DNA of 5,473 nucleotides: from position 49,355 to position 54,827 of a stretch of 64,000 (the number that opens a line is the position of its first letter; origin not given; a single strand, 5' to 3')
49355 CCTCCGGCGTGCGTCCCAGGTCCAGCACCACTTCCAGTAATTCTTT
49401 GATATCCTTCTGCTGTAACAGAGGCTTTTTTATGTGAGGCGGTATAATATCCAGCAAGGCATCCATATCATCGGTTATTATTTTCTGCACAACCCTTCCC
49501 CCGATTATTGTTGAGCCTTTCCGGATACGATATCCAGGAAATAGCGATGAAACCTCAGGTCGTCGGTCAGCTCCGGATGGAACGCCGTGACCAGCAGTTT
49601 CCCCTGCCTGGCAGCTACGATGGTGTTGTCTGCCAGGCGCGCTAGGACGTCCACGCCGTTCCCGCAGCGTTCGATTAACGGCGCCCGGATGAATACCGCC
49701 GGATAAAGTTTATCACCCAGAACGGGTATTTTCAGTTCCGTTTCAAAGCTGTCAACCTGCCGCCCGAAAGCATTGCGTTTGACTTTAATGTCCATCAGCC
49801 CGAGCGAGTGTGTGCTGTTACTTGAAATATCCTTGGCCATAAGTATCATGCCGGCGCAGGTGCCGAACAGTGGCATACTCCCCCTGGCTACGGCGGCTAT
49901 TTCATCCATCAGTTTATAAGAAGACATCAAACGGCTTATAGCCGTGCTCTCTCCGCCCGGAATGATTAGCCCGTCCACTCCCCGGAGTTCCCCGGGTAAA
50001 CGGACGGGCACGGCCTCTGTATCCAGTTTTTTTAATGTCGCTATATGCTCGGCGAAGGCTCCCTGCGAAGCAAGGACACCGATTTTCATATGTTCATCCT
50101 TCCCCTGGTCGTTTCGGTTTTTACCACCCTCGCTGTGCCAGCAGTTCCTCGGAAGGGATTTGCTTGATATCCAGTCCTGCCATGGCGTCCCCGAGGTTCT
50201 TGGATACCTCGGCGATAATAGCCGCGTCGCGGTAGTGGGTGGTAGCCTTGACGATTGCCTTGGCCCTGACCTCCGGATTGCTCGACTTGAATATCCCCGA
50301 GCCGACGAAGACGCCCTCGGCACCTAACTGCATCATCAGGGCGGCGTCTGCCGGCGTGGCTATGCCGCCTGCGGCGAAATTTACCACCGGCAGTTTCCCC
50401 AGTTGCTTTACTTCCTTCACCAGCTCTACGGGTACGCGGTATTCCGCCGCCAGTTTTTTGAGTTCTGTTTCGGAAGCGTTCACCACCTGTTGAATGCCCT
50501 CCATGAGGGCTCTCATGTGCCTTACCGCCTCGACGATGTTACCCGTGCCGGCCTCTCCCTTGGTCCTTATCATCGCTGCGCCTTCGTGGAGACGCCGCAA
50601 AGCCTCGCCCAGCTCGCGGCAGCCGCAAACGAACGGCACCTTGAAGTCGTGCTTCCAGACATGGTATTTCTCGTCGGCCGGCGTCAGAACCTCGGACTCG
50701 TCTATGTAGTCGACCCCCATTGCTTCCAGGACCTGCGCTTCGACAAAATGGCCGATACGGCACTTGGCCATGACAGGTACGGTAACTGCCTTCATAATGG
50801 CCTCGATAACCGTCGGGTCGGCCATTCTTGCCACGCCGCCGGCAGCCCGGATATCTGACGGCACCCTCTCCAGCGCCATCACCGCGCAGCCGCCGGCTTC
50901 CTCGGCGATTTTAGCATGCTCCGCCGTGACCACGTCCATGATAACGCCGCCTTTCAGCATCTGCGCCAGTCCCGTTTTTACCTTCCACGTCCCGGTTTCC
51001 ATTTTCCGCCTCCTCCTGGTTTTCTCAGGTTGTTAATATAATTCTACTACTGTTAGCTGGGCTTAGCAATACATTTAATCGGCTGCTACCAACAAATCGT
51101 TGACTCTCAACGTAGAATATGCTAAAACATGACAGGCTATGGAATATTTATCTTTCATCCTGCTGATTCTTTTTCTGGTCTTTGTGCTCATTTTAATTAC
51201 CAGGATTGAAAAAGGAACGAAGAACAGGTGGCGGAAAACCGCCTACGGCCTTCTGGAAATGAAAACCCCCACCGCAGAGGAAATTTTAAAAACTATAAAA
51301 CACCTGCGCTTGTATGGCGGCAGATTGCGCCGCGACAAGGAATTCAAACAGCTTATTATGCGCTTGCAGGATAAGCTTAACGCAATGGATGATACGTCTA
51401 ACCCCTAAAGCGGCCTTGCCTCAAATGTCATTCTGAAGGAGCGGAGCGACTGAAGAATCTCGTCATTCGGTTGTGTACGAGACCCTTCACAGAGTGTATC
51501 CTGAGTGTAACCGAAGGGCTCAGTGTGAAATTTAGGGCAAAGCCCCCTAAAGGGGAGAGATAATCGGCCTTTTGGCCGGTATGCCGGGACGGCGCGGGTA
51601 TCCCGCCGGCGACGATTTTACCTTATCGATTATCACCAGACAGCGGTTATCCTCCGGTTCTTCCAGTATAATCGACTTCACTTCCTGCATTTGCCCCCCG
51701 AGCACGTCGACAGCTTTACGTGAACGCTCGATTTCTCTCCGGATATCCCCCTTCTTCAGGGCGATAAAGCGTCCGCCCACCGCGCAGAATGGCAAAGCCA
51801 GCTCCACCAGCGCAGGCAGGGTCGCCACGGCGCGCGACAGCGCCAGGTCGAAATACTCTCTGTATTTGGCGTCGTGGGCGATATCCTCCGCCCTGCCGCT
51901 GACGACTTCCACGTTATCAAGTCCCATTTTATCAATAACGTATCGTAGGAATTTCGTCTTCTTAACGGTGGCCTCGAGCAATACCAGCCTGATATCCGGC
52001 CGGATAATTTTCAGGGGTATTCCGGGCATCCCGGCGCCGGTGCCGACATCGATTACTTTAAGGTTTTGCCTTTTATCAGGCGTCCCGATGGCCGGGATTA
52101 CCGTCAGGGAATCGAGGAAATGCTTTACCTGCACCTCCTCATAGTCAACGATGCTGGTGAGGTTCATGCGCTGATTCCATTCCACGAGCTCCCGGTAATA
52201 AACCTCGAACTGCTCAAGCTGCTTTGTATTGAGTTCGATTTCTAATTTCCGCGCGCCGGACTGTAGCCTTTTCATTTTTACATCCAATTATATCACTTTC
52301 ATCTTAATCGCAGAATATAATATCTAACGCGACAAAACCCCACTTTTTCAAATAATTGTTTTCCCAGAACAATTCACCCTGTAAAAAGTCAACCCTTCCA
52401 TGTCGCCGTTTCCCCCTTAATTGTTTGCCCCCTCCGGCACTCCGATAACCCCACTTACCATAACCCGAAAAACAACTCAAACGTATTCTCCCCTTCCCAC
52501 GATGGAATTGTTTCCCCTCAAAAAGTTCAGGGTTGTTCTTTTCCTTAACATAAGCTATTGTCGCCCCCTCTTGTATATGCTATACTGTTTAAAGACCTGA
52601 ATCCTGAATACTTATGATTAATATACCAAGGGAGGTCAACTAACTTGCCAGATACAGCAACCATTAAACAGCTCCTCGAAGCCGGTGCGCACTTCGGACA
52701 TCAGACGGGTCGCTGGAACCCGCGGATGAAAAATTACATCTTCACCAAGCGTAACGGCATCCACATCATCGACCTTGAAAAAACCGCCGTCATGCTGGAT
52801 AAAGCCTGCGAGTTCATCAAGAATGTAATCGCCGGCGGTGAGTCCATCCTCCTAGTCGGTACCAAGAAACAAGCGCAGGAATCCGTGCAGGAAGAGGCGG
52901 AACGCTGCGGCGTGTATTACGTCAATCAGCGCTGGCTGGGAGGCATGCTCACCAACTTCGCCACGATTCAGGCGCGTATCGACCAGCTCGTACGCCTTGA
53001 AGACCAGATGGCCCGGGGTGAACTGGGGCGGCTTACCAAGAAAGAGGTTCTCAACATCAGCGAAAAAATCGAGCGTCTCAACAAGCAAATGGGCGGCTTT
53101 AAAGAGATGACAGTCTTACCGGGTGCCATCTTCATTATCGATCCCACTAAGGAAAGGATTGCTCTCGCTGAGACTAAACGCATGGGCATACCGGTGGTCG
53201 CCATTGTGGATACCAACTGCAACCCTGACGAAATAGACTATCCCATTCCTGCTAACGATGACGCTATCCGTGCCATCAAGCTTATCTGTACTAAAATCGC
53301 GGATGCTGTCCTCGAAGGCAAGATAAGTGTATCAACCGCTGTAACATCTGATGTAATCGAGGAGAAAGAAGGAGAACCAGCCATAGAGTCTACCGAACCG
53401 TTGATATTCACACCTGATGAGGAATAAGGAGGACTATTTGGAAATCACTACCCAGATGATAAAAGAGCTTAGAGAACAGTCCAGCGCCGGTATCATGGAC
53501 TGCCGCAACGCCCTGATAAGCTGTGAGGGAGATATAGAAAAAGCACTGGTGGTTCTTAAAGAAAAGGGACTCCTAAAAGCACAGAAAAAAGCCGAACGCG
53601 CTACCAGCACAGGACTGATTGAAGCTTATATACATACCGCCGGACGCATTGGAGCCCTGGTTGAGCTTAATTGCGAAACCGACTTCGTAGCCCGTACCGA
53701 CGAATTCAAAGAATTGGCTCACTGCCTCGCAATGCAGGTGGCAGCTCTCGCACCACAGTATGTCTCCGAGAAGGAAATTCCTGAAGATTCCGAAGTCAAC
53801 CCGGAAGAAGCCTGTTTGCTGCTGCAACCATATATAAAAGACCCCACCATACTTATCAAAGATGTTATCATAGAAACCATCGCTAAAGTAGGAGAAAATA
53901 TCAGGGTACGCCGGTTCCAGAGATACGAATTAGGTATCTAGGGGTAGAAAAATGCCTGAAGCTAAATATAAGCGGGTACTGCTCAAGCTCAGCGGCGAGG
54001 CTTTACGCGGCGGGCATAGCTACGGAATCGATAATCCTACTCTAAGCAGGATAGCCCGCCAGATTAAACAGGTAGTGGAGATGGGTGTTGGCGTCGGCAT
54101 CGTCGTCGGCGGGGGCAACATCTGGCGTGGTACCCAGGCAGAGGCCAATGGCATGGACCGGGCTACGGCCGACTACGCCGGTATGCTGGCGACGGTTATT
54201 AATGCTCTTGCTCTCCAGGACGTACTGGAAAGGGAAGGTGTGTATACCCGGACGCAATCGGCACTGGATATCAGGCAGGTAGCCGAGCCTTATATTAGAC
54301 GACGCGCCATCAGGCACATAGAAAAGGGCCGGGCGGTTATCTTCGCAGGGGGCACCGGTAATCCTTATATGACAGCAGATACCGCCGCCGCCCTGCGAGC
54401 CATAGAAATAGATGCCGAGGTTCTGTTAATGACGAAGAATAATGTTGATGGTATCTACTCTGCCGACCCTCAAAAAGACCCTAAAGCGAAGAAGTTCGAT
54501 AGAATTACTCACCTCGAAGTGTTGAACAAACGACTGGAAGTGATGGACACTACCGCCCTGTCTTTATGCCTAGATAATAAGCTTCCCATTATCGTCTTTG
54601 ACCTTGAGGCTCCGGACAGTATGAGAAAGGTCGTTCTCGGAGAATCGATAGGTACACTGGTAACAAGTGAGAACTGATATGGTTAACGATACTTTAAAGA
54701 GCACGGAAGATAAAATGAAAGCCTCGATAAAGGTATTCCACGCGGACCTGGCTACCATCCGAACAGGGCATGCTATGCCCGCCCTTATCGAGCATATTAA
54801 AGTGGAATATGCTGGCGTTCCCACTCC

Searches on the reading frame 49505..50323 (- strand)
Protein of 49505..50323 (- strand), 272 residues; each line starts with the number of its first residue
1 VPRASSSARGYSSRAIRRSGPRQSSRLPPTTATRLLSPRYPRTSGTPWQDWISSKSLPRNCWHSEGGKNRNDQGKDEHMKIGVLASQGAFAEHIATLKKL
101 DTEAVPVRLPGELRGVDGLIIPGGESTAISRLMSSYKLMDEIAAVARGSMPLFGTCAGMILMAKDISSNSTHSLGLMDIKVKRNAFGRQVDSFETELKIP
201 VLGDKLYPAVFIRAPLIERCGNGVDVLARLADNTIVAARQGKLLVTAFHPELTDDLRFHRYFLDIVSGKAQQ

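Call 12: search_protein_families(library=pfam, proteins=[window:49505-50323:-], max_evalue=0.00001)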
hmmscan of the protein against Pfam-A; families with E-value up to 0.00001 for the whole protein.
window:49505-50323:- (272 aa): 2 families
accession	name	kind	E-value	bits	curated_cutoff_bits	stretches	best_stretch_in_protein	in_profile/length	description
PF01174.25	SNO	-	1.4e-61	208.1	27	1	83-264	1-184/188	SNO glutamine amidotransferase family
PF07685.20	GATase_3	-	2e-07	31.3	27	1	107-190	30-123/196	CobB/CobQ-like glutamine amidotransferase domain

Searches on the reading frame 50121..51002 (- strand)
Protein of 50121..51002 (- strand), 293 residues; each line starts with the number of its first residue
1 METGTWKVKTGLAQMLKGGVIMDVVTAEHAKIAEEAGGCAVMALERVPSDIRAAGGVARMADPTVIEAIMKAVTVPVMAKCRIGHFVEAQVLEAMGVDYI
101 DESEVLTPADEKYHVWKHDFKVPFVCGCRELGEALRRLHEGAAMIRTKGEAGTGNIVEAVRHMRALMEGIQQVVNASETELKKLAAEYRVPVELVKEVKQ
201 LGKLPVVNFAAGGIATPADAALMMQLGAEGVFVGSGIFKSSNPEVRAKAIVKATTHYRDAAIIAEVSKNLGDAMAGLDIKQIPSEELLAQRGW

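Call 13: search_protein_families(library=pfam, proteins=[window:50121-51002:-], max_evalue=0.00001)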
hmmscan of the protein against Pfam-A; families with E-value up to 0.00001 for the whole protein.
window:50121-51002:- (293 aa): 2 families
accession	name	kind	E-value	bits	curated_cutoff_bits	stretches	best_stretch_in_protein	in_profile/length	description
PF01680.23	SOR_SNZ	-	7.3e-108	359.5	27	1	6-211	2-207/207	SOR/SNZ family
PF05690.20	ThiG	-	1.2e-06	28.6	23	1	198-262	170-232/247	Thiazole biosynthesis protein ThiG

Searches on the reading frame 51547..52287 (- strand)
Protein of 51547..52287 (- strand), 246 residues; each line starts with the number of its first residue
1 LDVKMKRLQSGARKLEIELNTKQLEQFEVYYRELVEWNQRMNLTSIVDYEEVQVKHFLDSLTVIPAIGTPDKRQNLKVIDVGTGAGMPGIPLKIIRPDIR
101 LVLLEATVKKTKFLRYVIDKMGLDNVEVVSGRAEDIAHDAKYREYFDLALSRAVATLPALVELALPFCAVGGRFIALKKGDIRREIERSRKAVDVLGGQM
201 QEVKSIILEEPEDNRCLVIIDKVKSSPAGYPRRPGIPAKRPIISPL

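Call 13: search_protein_families(library=pfam, proteins=[window:51547-52287:-], max_evalue=0.00001)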
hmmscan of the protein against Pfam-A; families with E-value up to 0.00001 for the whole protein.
window:51547-52287:- (246 aa): 2 families
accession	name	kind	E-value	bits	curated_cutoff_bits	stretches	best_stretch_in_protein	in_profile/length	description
PF02527.21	GidB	-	1.9e-49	167.9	27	1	23-206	1-176/184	rRNA small subunit methyltransferase G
PF13847.12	Methyltransf_31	-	5.8e-08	33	27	1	73-155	2-84/145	Methyltransferase domain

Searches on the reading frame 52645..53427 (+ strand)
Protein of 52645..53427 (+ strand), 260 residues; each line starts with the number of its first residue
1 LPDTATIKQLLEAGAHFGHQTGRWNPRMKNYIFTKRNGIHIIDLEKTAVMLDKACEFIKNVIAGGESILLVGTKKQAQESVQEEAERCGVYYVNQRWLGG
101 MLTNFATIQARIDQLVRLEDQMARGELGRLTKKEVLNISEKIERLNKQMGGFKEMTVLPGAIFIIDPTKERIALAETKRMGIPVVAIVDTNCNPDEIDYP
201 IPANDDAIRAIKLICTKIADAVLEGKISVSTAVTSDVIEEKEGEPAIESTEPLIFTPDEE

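Call 13: search_protein_families(library=pfam, proteins=[window:52645-53427:+], max_evalue=0.00001)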
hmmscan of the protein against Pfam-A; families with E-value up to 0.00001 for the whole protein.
window:52645-53427:+ (260 aa): 1 family
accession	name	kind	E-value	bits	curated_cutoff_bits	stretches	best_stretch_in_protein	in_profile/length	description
PF00318.25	Ribosomal_S2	-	7.5e-97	323.2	26.1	1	10-225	1-216/216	Ribosomal protein S2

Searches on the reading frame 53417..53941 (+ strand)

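Call 13: search_protein_families(library=pfam, proteins=[window:53417-53941:+], max_evalue=0.00001)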
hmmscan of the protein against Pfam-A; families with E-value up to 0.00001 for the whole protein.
window:53417-53941:+ (174 aa): 1 family
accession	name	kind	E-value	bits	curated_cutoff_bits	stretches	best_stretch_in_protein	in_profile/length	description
PF00889.24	EF_TS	-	5.1e-20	72.4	27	1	5-124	17-130/204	Elongation factor TS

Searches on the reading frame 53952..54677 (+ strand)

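Call 13: search_protein_families(library=pfam, proteins=[window:53952-54677:+], max_evalue=0.00001)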
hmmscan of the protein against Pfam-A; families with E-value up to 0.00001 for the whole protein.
window:53952-54677:+ (241 aa): 1 family
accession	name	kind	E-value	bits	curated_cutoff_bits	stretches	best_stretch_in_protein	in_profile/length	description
PF00696.33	AA_kinase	-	1.1e-29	104.3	24.9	1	7-217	1-234/234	Amino acid kinase family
